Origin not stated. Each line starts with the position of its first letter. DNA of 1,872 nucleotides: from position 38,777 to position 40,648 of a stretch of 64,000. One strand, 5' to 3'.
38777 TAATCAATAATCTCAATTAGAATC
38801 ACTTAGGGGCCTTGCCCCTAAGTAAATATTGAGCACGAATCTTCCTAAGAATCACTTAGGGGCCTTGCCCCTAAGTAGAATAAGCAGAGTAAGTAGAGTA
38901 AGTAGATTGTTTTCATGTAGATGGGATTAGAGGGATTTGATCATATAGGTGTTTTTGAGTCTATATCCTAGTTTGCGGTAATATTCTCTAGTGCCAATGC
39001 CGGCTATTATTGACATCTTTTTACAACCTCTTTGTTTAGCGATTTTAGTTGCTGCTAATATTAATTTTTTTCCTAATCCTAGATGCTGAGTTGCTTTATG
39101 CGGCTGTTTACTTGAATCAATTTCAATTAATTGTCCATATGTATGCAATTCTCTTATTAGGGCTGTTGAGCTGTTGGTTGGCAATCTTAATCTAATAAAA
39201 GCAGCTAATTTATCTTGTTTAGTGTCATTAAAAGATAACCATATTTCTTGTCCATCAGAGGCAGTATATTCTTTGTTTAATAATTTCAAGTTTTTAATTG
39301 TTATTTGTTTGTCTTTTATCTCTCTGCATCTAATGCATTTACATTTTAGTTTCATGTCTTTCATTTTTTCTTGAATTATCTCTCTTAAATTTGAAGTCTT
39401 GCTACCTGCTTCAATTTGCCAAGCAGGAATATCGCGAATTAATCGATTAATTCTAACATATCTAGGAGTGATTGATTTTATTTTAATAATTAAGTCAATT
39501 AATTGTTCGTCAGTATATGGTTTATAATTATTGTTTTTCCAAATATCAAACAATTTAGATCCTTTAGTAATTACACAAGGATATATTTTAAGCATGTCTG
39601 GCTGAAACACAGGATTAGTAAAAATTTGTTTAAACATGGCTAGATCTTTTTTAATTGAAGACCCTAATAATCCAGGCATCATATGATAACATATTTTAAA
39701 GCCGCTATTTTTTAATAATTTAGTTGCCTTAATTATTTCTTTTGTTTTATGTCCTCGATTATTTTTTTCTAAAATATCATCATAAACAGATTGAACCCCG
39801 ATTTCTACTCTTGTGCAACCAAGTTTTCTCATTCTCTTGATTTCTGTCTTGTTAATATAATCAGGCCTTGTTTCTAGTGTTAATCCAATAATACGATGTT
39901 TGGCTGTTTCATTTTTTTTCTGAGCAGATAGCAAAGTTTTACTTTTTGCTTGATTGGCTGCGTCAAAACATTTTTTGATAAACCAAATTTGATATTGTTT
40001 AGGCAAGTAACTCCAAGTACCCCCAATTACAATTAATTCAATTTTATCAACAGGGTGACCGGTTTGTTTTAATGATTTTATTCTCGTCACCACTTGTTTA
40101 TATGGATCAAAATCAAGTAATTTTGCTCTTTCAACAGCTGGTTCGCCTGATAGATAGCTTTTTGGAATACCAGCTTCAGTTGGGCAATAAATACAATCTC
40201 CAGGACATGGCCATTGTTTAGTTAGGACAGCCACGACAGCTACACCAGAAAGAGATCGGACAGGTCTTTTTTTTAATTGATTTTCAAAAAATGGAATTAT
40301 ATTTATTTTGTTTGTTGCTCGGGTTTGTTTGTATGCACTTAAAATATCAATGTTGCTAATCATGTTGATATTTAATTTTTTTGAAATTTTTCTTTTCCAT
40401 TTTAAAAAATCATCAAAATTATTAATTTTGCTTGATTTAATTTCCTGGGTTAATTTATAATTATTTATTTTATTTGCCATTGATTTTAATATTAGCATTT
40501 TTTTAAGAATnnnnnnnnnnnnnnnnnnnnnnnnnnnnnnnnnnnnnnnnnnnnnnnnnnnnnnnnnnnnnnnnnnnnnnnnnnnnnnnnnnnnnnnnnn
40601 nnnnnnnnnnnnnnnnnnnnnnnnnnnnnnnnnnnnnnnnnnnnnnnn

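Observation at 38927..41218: Divergent gene pair encoding an Elp3 homolog and a Trm9-like methyltransferase: a possible eukaryote-type (m)cm5U tRNA wobble pathway in a bacterium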

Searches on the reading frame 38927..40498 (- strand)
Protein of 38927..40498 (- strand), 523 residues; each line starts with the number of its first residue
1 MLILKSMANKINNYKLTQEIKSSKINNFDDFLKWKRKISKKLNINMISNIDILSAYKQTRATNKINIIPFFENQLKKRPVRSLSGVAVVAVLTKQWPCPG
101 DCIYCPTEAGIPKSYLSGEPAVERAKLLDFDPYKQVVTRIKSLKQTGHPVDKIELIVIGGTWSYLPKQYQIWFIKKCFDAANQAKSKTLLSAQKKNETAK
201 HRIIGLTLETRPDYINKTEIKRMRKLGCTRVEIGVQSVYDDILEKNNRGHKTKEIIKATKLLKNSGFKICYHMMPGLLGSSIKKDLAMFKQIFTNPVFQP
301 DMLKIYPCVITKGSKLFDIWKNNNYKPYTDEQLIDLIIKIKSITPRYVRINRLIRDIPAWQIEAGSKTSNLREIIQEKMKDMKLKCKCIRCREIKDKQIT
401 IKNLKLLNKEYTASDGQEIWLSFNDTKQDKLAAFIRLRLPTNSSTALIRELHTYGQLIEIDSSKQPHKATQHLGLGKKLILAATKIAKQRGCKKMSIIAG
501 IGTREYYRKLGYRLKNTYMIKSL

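Call 3: search_protein_families(library=pfam, proteins=[window:38927-40498:-], max_evalue=0.01)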
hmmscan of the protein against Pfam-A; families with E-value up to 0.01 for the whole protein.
window:38927-40498:- (523 aa): 5 families
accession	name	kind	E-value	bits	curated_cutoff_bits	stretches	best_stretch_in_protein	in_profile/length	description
PF16199.10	Radical_SAM_C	-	1.5e-21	76.7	31.9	1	300-380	1-84/85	Radical_SAM C-terminal domain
PF04055.27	Radical_SAM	-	1.2e-19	71.5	29.5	1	98-282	7-156/166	Radical SAM superfamily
PF00583.31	Acetyltransf_1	-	4.9e-06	27.3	20.7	1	418-512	34-116/116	Acetyltransferase (GNAT) family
PF13508.13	Acetyltransf_7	-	0.002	18.9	27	1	467-513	37-83/84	Acetyltransferase (GNAT) domain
PF13673.13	Acetyltransf_10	-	0.0072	16.7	23.6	0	467-513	60-108/128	Acetyltransferase (GNAT) domain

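Call 4: search_protein_families(library=ncbifam, proteins=[window:38927-40498:-], max_evalue=0.01)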
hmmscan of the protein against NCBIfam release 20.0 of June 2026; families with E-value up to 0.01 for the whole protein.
window:38927-40498:- (523 aa): 23 families
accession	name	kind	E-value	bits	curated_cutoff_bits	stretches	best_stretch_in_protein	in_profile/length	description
TIGR01211.1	ELP3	subfamily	2e-175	584.3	350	1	16-523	2-522/522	tRNA uridine(34) 5-carboxymethylaminomethyl modification radical SAM/GNAT enzyme Elp3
TIGR01212.1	TIGR01212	equivalog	1e-24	87.2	180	1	198-377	104-284/302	tRNA modification radical SAM protein MnmL/YtqA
TIGR00539.1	hemN_rel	equivalog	1.4e-12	47.4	205.4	1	194-290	78-174/361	radical SAM family heme chaperone HemW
NF006067.1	PRK08208.1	equivalog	4.3e-11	42.4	380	1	187-328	108-250/427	STM4012 family radical SAM protein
TIGR03994.1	rSAM_HemZ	equivalog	7.2e-11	41.8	321.4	1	201-329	170-295/401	coproporphyrinogen dehydrogenase HemZ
NF006060.0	PRK08207.1-3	equivalog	1.3e-10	40.7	653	1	182-339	219-376/477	coproporphyrinogen III oxidase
TIGR01210.1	TIGR01210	equivalog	4.9e-10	39.1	212.15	1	202-344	102-246/313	archaeosine biosynthesis radical SAM protein RaSEA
NF004567.0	PRK05904.1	equivalog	2.3e-09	37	355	1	167-268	55-154/353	coproporphyrinogen III oxidase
NF005133.0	PRK06582.1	equivalog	5.3e-09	35.6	597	1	204-326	98-217/390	coproporphyrinogen III oxidase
TIGR04013.1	B12_SAM_MJ_1487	hypoth_equivalog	4.9e-08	32.2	251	1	207-277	244-315/382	TIGR04013 family B12-binding domain/radical SAM domain-containing protein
NF006066.0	PRK08207.2-5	equivalog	8e-08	31.3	1117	1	207-325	284-401/518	coproporphyrinogen III oxidase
NF006064.0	PRK08207.2-2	equivalog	5.1e-07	29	504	1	206-348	238-380/465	coproporphyrinogen III oxidase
NF006063.0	PRK08207.2-1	equivalog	5.2e-06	25.4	1074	1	189-317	268-395/518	coproporphyrinogen III oxidase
TIGR04072.2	rSAM_ladder_B12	equivalog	4.8e-05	22.2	360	1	210-276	264-330/443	lipid biosynthesis B12-binding/radical SAM protein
NF006062.0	PRK08207.1-5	equivalog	0.00013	21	1007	1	182-319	218-354/476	coproporphyrinogen III oxidase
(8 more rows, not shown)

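Call 6: search_solved_structures(query=window:38927-40498:-, max_evalue=0.001, show_alignments=1)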
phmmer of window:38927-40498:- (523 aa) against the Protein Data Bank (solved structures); distinct sequences matched with E-value up to 0.001: 9.
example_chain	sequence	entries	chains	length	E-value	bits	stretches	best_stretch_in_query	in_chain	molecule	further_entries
6ia8_A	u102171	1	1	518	6.6e-141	473.6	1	64-522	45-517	Histone acetyltransferase, ELP3 family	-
6iaz_A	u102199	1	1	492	6.9e-141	473.5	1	67-522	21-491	Histone acetyltransferase, ELP3 family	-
6iad_A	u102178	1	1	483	1.4e-140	472.5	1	75-522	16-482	Histone acetyltransferase, ELP3 family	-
5l7j_A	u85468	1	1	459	2.6e-120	405.7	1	77-522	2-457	ELP3 family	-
5l7l_A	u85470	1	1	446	4e-115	388.6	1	77-522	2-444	ELP3 family, ELP3 family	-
6ia6_A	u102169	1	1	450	1.4e-114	386.8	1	76-522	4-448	ELP3 family, ELP3 family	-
8ptx_C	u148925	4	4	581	1.3e-110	373.7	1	73-523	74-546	Elongator complex protein 3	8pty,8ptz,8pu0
8avg_C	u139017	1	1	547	1.7e-109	370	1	73-523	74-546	Elongator complex protein 3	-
6qk7_C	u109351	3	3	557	2.4e-104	353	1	56-522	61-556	Elongator complex protein 3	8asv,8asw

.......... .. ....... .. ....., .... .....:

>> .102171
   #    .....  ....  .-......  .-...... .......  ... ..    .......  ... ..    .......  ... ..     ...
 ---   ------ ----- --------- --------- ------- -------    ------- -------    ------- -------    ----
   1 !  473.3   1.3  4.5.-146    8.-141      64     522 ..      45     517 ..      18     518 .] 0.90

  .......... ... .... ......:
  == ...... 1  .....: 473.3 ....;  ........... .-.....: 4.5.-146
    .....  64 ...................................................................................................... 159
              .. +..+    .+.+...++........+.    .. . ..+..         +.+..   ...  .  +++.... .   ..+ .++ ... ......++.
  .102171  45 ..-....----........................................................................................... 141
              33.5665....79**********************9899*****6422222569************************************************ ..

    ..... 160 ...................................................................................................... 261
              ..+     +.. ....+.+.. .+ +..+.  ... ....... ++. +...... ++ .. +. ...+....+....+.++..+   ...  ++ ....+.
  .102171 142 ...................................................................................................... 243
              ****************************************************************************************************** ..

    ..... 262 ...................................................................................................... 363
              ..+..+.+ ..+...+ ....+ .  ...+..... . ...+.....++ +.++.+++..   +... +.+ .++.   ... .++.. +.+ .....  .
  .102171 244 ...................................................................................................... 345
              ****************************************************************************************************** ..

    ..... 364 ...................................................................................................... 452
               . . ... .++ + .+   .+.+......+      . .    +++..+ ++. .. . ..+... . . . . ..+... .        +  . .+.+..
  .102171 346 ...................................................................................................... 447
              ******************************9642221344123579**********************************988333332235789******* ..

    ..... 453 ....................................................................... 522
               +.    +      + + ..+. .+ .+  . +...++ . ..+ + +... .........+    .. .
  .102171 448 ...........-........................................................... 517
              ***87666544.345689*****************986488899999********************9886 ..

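Call 29: find_related_loci(query=window:38927-40498:-, collection=metagenome_contigs, flank=6000)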
Query window:38927-40498:- (523 aa) in metagenome_contigs; peptide patterns used: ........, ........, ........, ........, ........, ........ (x = any residue, [..] = any of these).
152 stretches matched a pattern; 94 encode a relative of the query (tblastn E <= 1e-3); the best 80 are kept; 80 distinct loci.
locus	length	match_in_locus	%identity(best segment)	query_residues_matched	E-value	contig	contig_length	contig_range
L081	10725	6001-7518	58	23-523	0e+0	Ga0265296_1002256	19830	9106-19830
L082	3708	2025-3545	57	16-523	0e+0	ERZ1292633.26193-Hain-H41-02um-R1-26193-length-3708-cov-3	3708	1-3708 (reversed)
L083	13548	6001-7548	56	16-523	0e+0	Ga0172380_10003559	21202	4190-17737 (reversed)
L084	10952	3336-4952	55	1-523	0e+0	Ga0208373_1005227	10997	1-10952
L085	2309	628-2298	53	11-523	0e+0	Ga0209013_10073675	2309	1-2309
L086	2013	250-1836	53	9-523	0e+0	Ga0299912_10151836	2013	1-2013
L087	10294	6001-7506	56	24-523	0e+0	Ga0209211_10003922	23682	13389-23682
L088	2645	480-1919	57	48-523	0e+0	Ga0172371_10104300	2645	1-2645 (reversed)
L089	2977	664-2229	54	10-523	0e+0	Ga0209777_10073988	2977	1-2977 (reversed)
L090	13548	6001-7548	56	16-523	0e+0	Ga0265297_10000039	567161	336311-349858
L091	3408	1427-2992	54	10-523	0e+0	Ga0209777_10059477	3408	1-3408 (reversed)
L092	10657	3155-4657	56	23-523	1e-175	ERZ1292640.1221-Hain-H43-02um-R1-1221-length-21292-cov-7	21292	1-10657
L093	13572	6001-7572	52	16-523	4e-175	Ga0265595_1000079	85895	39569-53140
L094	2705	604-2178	52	10-523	0e+0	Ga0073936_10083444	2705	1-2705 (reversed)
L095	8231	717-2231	53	29-523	9e-173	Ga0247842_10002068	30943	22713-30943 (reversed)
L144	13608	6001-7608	37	26-523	7e-123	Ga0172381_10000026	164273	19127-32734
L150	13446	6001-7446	43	75-521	1e-118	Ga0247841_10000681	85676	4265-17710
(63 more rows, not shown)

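Call 56: search_solved_structures(query=L150:6001-7446:+, max_evalue=1e-50)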
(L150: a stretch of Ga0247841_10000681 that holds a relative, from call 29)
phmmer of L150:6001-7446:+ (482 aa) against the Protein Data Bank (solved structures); distinct sequences matched with E-value up to 1e-50: 9.
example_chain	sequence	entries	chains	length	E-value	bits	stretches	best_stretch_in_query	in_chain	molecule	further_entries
5l7j_A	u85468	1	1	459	3.6e-125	421.6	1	3-373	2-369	ELP3 family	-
6iad_A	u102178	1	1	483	1.1e-122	413.5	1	2-380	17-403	Histone acetyltransferase, ELP3 family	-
6iaz_A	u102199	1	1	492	1.2e-122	413.3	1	2-380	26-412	Histone acetyltransferase, ELP3 family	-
6ia8_A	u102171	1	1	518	1.5e-122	413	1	2-380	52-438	Histone acetyltransferase, ELP3 family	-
8ptx_C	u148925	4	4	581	7.4e-116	390.9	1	4-482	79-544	Elongator complex protein 3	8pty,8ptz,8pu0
6qk7_C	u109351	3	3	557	1.6e-115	389.8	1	4-374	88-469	Elongator complex protein 3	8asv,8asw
6ia6_A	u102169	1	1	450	3.5e-115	388.7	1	3-373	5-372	ELP3 family, ELP3 family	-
8avg_C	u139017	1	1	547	7.6e-115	387.6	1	4-482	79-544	Elongator complex protein 3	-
5l7l_A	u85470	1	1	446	1.3e-114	386.8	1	3-373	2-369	ELP3 family, ELP3 family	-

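Call 57: search_solved_structures(query=L144:6001-7608:+, max_evalue=1e-50)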
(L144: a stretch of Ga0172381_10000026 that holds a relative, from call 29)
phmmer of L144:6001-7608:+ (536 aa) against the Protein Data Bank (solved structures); distinct sequences matched with E-value up to 1e-50: 9.
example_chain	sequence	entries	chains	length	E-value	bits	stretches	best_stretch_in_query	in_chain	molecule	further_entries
5l7j_A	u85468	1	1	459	4.6e-132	444.6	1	44-372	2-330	ELP3 family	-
6ia8_A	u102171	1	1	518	2.4e-131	442.2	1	6-362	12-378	Histone acetyltransferase, ELP3 family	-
6iaz_A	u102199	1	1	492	1.4e-129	436.3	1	23-362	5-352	Histone acetyltransferase, ELP3 family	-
6iad_A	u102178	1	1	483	7.3e-128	430.7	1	37-362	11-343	Histone acetyltransferase, ELP3 family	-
6ia6_A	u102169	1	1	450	7.3e-121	407.6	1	41-373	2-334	ELP3 family, ELP3 family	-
5l7l_A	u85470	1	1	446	4.9e-120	404.9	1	44-372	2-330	ELP3 family, ELP3 family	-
8ptx_C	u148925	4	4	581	2e-116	393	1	5-366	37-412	Elongator complex protein 3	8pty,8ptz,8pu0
8avg_C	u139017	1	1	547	3.7e-115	388.8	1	5-364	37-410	Elongator complex protein 3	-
6qk7_C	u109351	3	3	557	4.9e-111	375.2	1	38-368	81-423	Elongator complex protein 3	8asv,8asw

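Call 59: list_cluster_members(proteins=[window:38927-40480:-, window:40553-41218:+])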
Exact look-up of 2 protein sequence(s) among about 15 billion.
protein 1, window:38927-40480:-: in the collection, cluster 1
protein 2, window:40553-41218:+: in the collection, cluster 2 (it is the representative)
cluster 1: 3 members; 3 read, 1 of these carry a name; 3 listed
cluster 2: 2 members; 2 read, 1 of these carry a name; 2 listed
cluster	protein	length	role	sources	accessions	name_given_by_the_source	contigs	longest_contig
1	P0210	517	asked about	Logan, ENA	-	-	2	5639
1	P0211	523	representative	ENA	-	-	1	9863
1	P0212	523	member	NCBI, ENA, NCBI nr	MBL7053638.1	tRNA uridine(34) 5-carboxymethylaminomethyl modification radical SAM/GNAT enzyme Elp3 ...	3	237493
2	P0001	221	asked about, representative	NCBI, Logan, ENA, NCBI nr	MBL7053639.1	class I SAM-dependent methyltransferase [Patescibacteria group bacterium]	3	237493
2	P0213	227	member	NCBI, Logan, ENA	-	-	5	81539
